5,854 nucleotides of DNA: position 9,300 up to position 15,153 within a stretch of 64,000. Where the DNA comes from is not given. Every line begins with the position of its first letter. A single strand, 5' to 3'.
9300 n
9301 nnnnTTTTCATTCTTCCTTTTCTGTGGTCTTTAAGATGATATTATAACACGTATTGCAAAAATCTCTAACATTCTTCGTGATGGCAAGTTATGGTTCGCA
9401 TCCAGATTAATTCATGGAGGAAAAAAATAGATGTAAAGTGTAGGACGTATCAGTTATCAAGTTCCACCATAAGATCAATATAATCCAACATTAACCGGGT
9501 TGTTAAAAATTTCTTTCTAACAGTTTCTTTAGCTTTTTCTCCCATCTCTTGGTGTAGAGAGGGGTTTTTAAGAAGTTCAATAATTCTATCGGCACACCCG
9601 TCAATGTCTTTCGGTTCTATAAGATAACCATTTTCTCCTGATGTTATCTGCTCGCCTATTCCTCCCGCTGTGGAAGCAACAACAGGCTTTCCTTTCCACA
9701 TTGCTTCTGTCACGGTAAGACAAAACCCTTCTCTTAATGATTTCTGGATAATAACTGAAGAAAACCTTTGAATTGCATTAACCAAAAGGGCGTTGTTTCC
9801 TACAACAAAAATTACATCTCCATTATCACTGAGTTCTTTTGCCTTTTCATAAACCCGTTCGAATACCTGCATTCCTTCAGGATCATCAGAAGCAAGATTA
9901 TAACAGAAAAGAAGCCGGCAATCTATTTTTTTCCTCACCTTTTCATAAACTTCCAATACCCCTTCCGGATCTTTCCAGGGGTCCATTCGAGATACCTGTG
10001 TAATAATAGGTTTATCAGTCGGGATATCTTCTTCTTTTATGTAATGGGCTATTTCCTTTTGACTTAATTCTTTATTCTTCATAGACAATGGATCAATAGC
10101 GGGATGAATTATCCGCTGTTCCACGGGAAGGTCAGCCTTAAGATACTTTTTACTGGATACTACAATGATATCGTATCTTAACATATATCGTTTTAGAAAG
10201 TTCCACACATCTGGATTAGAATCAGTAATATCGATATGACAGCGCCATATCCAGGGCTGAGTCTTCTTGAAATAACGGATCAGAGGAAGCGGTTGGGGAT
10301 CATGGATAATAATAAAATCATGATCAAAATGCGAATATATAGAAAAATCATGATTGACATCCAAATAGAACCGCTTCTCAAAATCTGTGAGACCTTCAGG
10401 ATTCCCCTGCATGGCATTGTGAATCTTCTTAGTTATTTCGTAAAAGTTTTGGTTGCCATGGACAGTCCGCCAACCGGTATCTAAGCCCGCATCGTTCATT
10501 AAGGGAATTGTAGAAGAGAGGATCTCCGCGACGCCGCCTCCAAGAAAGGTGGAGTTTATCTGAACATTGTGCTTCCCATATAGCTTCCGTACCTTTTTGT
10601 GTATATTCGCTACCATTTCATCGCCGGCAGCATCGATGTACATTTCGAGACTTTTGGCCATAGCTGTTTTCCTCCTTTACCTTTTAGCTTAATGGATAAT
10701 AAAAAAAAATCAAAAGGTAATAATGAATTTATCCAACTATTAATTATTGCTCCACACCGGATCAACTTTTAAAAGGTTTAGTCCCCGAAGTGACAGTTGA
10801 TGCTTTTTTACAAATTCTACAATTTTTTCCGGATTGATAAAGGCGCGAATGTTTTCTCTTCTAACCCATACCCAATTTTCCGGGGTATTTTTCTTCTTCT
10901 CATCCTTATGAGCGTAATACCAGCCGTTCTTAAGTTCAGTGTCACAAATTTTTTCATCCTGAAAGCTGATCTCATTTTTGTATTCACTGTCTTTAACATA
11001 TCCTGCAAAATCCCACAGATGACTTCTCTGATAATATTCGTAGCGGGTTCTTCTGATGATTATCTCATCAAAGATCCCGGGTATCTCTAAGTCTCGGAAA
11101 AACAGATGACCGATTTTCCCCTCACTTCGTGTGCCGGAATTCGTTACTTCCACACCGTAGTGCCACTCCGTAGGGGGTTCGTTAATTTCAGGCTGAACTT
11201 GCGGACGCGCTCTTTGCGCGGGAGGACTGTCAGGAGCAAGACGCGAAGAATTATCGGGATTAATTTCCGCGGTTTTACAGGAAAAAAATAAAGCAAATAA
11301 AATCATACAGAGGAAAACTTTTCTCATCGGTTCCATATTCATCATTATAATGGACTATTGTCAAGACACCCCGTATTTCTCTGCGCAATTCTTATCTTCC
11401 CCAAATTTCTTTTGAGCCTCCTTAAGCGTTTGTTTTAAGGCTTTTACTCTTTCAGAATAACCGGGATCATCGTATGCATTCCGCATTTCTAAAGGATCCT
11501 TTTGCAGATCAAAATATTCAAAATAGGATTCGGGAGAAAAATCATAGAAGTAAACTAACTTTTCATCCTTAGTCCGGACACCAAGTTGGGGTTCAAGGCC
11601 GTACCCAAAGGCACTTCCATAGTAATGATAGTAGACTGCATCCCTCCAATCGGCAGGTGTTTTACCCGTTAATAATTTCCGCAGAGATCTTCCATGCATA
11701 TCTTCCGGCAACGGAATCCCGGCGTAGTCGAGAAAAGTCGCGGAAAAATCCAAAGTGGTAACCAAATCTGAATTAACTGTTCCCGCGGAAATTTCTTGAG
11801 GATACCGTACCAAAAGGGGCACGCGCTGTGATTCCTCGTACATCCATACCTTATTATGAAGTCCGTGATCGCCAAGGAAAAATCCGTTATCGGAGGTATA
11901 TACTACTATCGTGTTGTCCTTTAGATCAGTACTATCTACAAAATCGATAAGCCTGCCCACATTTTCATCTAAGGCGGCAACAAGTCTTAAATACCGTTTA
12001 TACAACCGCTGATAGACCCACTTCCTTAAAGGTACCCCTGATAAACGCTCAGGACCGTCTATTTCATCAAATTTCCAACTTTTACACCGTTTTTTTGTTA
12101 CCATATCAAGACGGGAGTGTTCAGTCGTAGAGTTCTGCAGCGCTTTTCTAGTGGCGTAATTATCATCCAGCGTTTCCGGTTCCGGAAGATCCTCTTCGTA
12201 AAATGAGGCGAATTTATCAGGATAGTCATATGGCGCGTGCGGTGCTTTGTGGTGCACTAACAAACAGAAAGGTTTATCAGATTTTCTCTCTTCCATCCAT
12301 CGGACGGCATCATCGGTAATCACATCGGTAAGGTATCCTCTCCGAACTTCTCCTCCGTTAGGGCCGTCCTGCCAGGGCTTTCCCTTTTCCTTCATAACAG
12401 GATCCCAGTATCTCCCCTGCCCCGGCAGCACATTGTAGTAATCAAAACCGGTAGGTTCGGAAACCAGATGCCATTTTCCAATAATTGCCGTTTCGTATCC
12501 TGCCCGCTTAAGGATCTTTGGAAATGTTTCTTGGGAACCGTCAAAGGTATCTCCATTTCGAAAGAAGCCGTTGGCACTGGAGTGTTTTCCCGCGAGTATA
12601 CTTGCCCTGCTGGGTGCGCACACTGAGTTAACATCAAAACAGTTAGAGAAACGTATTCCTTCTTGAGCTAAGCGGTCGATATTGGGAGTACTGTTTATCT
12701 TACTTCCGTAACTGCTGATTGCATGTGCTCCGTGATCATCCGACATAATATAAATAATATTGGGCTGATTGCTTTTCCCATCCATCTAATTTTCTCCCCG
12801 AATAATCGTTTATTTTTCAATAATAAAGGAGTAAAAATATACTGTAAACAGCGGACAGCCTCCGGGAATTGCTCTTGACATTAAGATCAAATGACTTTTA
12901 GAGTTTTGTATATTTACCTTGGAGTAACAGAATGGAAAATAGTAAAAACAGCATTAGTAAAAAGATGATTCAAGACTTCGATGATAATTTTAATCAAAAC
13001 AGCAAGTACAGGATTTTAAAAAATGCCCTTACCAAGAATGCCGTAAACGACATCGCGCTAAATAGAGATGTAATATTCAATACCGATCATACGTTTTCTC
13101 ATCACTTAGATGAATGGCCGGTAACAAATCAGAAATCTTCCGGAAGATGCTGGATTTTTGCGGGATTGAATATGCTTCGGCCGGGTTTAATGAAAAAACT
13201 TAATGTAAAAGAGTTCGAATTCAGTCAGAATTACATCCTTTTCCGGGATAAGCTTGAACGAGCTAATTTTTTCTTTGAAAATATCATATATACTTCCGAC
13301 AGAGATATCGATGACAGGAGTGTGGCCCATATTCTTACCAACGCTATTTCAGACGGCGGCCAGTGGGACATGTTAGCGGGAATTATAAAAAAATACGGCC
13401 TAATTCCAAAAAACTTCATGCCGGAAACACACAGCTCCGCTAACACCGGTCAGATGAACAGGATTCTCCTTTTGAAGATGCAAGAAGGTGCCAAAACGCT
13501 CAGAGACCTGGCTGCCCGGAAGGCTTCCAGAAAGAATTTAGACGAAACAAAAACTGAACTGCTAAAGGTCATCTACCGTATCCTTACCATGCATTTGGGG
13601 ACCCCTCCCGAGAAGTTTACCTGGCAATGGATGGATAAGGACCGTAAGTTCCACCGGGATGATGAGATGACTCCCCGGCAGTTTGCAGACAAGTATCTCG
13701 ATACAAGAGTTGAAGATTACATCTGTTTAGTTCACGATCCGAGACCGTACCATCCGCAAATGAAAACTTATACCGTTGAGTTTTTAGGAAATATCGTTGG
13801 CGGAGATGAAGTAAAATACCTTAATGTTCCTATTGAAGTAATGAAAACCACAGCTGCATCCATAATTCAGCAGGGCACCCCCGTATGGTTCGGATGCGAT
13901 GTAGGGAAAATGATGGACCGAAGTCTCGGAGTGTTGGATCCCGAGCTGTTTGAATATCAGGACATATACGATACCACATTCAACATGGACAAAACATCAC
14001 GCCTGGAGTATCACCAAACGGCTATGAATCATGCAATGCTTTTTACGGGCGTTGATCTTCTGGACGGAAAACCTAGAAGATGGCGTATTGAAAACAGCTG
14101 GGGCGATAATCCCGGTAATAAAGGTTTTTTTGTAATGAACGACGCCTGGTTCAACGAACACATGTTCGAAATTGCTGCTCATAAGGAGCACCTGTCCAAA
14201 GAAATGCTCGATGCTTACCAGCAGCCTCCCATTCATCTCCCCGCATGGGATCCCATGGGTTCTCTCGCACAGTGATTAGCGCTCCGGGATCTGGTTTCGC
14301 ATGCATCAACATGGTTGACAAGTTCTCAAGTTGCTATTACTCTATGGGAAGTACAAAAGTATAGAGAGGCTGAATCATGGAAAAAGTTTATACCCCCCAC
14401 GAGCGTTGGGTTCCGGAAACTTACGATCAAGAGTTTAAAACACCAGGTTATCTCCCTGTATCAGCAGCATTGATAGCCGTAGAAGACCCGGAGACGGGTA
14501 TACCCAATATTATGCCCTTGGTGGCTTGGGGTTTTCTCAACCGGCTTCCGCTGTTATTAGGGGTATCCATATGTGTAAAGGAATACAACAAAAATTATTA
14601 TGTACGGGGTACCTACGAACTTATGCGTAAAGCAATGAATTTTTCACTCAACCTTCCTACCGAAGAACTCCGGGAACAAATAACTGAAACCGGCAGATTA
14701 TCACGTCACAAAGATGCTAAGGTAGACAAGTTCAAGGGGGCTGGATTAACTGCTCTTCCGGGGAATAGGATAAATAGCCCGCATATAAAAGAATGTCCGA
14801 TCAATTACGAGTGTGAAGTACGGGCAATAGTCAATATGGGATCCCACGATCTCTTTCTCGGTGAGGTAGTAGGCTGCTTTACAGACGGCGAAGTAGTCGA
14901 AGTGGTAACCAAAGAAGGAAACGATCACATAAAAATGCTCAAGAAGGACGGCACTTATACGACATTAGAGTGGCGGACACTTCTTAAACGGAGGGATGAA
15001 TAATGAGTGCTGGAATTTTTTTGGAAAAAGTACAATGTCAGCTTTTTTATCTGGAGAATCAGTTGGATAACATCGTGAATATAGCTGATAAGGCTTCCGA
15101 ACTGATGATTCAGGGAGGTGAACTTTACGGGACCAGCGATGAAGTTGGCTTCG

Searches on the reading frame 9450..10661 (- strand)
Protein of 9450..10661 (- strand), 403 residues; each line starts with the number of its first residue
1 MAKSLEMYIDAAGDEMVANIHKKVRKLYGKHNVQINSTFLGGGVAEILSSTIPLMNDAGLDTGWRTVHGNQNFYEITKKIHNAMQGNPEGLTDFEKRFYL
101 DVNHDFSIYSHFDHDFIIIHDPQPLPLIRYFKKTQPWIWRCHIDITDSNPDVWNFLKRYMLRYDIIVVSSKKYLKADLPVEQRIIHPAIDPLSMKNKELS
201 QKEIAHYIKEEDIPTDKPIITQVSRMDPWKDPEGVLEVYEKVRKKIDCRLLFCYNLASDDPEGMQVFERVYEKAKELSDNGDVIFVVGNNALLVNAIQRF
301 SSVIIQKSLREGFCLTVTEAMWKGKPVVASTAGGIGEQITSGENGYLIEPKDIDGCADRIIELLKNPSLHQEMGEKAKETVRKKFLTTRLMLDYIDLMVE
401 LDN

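Call 35: search_protein_families(library=pfam, proteins=[window:9450-10661:-])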
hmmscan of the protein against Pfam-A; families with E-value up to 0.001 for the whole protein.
window:9450-10661:- (403 aa): 4 families
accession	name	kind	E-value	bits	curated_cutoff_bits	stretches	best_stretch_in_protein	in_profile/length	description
PF21269.3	TreT_GT1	-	9.6e-53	178.2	27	1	34-174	1-143/144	Trehalose synthase, N-terminal domain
PF00534.26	Glycos_transf_1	-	5.2e-31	107.9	26.4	1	207-379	5-171/172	Glycosyl transferases group 1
PF13692.12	Glyco_trans_1_4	-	5.3e-18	66.1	27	1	218-366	2-142/142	Glycosyl transferases group 1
PF20706.3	GT4-conflict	-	6.5e-05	22.5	26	1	299-342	280-323/385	Family 4 Glycosyltransferase in conflict systems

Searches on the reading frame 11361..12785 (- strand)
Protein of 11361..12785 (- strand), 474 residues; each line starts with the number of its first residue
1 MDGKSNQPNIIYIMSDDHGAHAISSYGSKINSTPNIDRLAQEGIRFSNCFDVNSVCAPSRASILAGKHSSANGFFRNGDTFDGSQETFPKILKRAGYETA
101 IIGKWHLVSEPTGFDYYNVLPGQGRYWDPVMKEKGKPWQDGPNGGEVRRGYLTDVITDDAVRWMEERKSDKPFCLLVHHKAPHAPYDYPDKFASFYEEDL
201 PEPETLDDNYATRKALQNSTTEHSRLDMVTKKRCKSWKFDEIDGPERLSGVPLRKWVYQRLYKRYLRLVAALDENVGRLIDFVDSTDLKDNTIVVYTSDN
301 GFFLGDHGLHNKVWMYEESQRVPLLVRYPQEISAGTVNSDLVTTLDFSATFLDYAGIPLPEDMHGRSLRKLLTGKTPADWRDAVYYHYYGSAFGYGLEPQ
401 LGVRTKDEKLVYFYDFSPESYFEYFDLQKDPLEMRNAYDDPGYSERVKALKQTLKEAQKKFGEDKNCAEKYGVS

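Call 5: search_protein_families(library=pfam, proteins=[window:11361-12785:-])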
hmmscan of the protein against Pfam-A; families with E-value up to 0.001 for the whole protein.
window:11361-12785:- (474 aa): 3 families
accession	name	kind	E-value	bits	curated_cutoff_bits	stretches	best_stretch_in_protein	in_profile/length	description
PF00884.28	Sulfatase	-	1.5e-58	199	25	1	8-357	1-301/301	Sulfatase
PF16347.10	SGSH_C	-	3e-48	164.3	29.3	1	305-459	1-153/154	N-sulphoglucosamine sulphohydrolase, C-terminal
PF01663.27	Phosphodiest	-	3.4e-07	30.6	23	1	28-302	15-221/342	Type I phosphodiesterase / nucleotide pyrophosphatase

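Call 6: search_protein_families(library=ncbifam, proteins=[window:11361-12785:-])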
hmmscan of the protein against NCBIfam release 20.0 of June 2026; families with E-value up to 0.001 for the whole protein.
window:11361-12785:- (474 aa): 5 families
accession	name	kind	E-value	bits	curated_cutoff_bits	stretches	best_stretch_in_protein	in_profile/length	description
NF010322.0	PRK13759.1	equivalog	2.6e-70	237.3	481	3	257-460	262-459/486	arylsulfatase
TIGR03417.1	chol_sulfatase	equivalog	2.8e-55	188.1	433.45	2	167-455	179-437/500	choline-sulfatase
NF045661.1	HdlasePehA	equivalog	2.5e-53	181.5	900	2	155-456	185-483/506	phosphoric/sulfuric ester hydrolase PehA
NF052527.1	Mn_arylsulf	exception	6.6e-41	140.7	850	2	151-458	178-452/479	manganese-dependent arylsulfatase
NF038282.1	LapC_YejM_PbgA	exception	2e-05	23.1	825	1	262-345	411-496/584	LPS biosynthesis-modulating metalloenzyme YejM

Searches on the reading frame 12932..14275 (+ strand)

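Call 5: search_protein_families(library=pfam, proteins=[window:12932-14275:+])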
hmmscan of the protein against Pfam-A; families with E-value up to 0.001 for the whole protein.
window:12932-14275:+ (447 aa): 2 families
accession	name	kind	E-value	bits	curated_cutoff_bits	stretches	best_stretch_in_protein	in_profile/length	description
PF03051.21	Peptidase_C1_2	-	1.4e-173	578.2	22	1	8-443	2-438/438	Peptidase C1-like family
PF00112.29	Peptidase_C1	-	1.2e-06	29.2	20.7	1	359-405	160-205/220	Papain family cysteine protease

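Call 6: search_protein_families(library=ncbifam, proteins=[window:12932-14275:+])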
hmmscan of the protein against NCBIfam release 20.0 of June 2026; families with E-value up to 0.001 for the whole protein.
window:12932-14275:+ (447 aa): 0 families

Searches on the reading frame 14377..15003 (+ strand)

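Call 5: search_protein_families(library=pfam, proteins=[window:14377-15003:+])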
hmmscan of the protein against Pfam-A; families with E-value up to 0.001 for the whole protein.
window:14377-15003:+ (208 aa): 1 family
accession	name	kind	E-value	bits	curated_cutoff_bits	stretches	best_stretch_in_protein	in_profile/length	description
PF01613.24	Flavin_Reduct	-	4e-16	59.9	27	1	43-172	19-136/153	Flavin reductase like domain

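Call 6: search_protein_families(library=ncbifam, proteins=[window:14377-15003:+])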
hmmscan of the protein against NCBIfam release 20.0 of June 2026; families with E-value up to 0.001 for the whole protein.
window:14377-15003:+ (208 aa): 1 family
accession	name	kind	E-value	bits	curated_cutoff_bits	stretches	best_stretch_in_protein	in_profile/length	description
NF045919.1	HphnlacHdxRed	equivalog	0.00011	21.4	340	1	79-170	61-142/309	p-hydroxyphenylacetate 3-hydroxylase reductase component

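Call 70: search_protein_families(library=padloc, proteins=[window:14377-15003:+], max_evalue=0.01)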
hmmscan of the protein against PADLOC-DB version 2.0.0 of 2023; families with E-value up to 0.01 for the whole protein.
window:14377-15003:+ (208 aa): 0 families
